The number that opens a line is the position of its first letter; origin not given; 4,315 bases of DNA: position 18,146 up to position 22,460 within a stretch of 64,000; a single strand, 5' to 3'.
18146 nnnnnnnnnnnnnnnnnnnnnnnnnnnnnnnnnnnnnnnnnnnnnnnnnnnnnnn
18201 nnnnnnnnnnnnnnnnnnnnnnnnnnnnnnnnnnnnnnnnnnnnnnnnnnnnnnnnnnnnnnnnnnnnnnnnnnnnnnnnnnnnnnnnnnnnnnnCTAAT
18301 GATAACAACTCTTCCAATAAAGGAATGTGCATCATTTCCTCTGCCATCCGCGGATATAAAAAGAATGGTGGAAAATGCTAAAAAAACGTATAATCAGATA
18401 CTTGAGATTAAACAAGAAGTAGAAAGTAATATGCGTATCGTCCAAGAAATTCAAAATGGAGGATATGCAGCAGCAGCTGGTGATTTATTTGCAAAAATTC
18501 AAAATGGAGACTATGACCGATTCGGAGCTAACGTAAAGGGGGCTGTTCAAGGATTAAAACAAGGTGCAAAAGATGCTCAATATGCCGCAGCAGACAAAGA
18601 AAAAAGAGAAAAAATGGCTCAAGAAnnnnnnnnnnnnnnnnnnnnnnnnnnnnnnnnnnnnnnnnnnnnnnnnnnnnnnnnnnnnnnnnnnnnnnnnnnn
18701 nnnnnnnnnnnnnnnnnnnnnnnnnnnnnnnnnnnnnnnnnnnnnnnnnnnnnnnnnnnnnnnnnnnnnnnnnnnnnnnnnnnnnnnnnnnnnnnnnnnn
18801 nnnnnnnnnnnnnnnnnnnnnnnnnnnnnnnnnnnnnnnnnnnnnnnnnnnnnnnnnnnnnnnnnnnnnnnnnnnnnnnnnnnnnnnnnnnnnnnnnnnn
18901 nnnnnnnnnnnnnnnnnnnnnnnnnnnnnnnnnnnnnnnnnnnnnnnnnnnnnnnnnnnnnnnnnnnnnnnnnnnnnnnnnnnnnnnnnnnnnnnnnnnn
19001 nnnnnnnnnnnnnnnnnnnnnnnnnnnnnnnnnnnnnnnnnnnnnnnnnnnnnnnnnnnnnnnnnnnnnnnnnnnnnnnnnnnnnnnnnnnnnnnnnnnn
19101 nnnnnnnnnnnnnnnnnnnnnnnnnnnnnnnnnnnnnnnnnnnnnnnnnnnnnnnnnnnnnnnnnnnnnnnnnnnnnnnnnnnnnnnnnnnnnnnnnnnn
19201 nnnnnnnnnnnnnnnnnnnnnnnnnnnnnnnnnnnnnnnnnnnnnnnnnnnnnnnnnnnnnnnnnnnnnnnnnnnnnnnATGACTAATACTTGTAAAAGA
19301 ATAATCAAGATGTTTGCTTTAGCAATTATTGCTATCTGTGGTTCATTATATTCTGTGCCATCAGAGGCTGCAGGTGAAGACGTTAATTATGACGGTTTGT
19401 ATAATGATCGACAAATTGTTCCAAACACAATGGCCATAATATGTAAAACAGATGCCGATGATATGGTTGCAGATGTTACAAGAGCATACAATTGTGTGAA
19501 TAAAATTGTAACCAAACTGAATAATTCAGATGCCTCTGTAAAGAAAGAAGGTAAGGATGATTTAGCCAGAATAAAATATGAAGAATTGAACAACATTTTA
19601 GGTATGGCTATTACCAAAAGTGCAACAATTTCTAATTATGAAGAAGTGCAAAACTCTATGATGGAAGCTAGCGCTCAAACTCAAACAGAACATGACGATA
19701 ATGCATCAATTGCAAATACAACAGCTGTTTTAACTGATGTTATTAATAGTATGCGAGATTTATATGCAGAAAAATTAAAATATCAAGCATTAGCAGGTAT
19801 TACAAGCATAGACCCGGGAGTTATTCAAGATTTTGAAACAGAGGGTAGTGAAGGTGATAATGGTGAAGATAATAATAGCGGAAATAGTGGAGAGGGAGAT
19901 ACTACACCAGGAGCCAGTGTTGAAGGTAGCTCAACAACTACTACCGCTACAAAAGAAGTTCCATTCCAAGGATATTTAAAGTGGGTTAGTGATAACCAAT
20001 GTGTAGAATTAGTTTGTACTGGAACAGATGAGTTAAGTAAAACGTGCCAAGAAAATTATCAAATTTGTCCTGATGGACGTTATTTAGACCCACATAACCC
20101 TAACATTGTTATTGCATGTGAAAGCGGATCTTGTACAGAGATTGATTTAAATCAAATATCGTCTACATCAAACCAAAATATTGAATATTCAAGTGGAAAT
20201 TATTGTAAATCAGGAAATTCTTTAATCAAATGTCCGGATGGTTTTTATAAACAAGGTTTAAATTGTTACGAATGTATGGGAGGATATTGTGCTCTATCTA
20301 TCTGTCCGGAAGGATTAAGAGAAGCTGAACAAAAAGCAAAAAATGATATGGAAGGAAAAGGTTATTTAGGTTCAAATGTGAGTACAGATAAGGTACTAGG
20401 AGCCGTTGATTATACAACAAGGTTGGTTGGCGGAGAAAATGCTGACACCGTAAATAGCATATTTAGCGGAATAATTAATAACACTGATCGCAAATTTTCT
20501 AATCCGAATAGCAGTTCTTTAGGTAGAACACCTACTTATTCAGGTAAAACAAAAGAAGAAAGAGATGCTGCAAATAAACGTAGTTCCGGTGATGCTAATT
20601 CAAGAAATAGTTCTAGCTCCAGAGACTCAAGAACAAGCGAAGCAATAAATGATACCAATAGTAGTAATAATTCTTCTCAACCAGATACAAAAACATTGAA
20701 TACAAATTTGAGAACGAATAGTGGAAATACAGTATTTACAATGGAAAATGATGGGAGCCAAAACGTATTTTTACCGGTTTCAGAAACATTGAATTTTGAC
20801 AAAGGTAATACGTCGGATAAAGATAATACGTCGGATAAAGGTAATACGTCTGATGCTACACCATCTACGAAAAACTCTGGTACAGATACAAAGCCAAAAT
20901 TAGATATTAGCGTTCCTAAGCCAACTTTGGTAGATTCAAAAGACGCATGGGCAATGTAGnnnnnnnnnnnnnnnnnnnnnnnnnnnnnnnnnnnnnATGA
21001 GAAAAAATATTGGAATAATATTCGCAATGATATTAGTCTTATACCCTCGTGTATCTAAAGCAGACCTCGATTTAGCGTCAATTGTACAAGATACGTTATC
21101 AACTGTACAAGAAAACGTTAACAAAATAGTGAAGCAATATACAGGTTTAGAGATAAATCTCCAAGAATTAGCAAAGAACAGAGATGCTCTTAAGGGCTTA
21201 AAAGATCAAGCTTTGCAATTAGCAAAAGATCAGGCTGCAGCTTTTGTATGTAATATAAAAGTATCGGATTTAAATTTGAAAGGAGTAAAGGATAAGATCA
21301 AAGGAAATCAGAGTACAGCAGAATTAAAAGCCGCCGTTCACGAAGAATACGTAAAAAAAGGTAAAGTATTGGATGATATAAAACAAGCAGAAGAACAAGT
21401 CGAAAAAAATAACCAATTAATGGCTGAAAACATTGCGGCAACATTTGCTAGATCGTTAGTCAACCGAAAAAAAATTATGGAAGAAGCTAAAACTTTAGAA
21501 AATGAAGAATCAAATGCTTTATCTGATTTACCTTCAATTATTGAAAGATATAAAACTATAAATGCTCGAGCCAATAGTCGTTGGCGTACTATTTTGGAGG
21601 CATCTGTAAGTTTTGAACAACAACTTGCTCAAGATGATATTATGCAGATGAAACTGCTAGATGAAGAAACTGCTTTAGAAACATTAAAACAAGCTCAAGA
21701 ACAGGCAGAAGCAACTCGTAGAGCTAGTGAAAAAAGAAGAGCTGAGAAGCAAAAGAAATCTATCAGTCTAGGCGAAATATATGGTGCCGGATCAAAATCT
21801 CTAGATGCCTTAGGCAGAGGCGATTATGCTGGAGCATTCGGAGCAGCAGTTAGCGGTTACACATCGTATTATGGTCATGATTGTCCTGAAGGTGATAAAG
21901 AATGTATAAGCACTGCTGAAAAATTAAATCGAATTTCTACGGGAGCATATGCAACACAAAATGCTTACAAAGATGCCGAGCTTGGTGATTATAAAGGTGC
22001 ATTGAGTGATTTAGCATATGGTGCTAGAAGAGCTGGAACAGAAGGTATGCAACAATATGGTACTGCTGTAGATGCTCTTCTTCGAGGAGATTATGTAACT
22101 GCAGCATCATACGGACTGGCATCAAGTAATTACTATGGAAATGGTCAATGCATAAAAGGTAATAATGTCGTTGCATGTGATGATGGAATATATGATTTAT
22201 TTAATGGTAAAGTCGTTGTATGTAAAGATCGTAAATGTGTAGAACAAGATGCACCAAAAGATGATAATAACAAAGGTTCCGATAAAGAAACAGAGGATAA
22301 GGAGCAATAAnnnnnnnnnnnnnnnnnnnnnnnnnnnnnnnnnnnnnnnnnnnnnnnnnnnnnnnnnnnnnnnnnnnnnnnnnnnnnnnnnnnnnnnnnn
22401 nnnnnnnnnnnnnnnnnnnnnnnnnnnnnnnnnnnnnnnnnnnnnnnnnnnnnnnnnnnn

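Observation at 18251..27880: Six consecutive Sec-signal coiled-coil or Cys-rich proteins occupy the slot where VirB5/VirB6 (or the Rickettsiales virB6 paralogue array) would be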

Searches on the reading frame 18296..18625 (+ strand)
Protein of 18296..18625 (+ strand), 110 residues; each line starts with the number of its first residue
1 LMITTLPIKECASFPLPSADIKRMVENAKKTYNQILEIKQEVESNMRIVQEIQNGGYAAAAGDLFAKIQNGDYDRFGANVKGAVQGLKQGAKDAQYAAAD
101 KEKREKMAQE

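Call 66: find_homologous_proteins(query=A8, max_evalue=0.01)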
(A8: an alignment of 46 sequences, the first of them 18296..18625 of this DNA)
Query A8 (46 sequences) (110 aa, profile of the alignment): 3 proteins with E <= 0.01 among 1510 candidates.
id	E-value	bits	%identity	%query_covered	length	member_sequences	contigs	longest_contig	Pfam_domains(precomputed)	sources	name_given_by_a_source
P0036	2.7e-24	103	35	18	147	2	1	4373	-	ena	-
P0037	6.9e-19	86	21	100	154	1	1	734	-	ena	-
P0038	3.2e-17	80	75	65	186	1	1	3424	-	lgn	-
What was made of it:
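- Tried and rejected: It returned only 3 clade fragments (call 66) and was largely a wasted search.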

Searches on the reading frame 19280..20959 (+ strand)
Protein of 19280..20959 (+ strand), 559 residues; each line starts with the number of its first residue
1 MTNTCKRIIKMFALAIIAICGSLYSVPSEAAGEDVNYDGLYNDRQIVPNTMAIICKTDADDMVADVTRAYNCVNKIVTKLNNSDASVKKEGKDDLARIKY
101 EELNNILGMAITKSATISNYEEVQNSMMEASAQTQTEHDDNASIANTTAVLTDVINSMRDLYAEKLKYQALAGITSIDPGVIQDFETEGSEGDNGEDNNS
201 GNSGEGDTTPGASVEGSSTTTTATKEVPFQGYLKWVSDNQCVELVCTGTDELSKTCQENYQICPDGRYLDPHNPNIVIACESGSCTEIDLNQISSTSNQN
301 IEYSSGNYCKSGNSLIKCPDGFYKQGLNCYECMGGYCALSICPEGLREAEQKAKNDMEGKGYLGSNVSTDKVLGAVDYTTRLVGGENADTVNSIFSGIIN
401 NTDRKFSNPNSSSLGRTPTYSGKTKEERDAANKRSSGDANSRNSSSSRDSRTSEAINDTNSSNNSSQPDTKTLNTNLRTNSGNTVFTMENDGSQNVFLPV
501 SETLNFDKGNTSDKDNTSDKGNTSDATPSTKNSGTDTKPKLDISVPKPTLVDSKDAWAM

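Call 4: search_protein_families(library=pfam, proteins=[window:19280-20959:+], max_evalue=1)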
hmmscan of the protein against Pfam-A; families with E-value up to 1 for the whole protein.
window:19280-20959:+ (559 aa): 0 families

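Call 5: search_protein_families(library=ncbifam, proteins=[window:19280-20959:+], max_evalue=1)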
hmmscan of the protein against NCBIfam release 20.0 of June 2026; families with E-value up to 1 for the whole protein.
window:19280-20959:+ (559 aa): 1 family
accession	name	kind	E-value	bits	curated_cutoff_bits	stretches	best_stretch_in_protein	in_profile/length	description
NF033927.1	alph_xenorhab_B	subfamily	0.065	12.6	40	1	79-161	142-222/223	alpha-xenorhabdolysin family binary toxin subunit B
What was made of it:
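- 19280..20959 (+): B: 559-aa exported protein. Residues 30-190 are conserved and correspond to the C-terminal domain of fused A-B proteins. A lineage-specific 16-Cys region and an S/N/T-rich tail follow. No Pfam or NCBIfam family (calls 4, 5).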

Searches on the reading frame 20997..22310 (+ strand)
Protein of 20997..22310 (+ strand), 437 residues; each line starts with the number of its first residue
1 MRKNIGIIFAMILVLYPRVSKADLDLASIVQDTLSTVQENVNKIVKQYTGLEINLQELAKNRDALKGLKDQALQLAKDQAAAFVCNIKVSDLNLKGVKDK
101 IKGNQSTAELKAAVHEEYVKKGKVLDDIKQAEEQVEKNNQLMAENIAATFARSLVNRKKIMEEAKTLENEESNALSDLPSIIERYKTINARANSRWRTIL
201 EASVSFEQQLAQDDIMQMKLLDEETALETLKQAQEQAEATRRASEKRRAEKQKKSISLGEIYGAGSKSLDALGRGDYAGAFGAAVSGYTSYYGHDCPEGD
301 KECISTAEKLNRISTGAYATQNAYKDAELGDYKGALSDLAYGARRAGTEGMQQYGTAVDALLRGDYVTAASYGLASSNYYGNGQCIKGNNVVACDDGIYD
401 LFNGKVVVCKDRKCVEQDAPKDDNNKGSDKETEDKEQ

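Call 4: search_protein_families(library=pfam, proteins=[window:20997-22310:+], max_evalue=1)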
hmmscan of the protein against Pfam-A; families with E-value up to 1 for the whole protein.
window:20997-22310:+ (437 aa): 4 families
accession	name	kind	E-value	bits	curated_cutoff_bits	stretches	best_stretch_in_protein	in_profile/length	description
PF03993.17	DUF349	-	0.019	15.8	23.9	1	128-189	6-70/75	Domain of Unknown Function (DUF349)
PF25763.1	Aurora-A_bind_CEP192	-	0.14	13.1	23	1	102-142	28-67/68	CEP192 Aurora A binding region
PF16413.10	Mlh1_C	-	0.47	10.3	25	0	129-186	95-152/264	DNA mismatch repair protein Mlh1 C-terminus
PF13007.12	LZ_Tnp_IS66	-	0.6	11.3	22.9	0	210-253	20-60/71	Transposase C of IS166 homeodomain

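Call 5: search_protein_families(library=ncbifam, proteins=[window:20997-22310:+], max_evalue=1)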
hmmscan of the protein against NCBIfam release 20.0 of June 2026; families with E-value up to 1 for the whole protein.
window:20997-22310:+ (437 aa): 0 families

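Call 24: search_solved_structures(query=A2, max_evalue=10, show_alignments=2)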
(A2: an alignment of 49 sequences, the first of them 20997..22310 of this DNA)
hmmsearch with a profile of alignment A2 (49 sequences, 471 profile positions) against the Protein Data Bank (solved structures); distinct sequences matched with E-value up to 10: 24.
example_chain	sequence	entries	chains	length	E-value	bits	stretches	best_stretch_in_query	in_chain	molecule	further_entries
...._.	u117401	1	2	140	0.27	13.3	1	40-88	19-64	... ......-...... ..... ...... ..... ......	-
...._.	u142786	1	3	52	0.37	12.9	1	39-82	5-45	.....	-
5my7_A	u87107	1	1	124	0.49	12.5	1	10-58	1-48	Adhesin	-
8oyv_A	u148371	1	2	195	0.5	12.5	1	35-125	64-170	De novo designed soluble Claudin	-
6psa_A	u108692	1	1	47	0.51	12.4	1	39-75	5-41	IQN17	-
9trj_A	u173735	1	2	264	0.57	12.3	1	282-364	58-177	histidine kinase,Gcn4p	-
2r3c_A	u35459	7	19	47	0.62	12.1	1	39-75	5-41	gp41 N-peptide | IQN17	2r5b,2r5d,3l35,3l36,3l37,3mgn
1l8d_A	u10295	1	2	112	0.67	12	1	41-88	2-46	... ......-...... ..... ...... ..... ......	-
2jee_A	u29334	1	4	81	0.69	12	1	42-102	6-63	CELL DIVISION PROTEIN ZAPB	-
1ala_A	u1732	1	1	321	0.7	12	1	22-92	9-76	ANNEXIN V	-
1czq_A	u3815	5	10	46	0.74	11.9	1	39-75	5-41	FUSION PROTEIN BETWEEN THE HYDROPHOBIC POCKET OF HIV GP41 AND GCN4-PIQI | FUSION PROTEIN BETWEEN THE HYDROPHOBIC POCKET OF HIV GP41 AND GENERAL CONTROL PROTEIN 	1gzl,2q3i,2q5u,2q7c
1yii_A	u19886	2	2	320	0.75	11.9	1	22-92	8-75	Annexin A5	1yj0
8f3a_A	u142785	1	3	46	0.76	11.8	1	39-75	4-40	IQN17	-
8vwe_C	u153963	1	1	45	0.94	11.5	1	39-75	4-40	Transmembrane protein gp41 IQN17 peptide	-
7ui9_A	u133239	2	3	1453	1.3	11.1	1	39-124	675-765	DNA-directed RNA polymerase II subunit RPB1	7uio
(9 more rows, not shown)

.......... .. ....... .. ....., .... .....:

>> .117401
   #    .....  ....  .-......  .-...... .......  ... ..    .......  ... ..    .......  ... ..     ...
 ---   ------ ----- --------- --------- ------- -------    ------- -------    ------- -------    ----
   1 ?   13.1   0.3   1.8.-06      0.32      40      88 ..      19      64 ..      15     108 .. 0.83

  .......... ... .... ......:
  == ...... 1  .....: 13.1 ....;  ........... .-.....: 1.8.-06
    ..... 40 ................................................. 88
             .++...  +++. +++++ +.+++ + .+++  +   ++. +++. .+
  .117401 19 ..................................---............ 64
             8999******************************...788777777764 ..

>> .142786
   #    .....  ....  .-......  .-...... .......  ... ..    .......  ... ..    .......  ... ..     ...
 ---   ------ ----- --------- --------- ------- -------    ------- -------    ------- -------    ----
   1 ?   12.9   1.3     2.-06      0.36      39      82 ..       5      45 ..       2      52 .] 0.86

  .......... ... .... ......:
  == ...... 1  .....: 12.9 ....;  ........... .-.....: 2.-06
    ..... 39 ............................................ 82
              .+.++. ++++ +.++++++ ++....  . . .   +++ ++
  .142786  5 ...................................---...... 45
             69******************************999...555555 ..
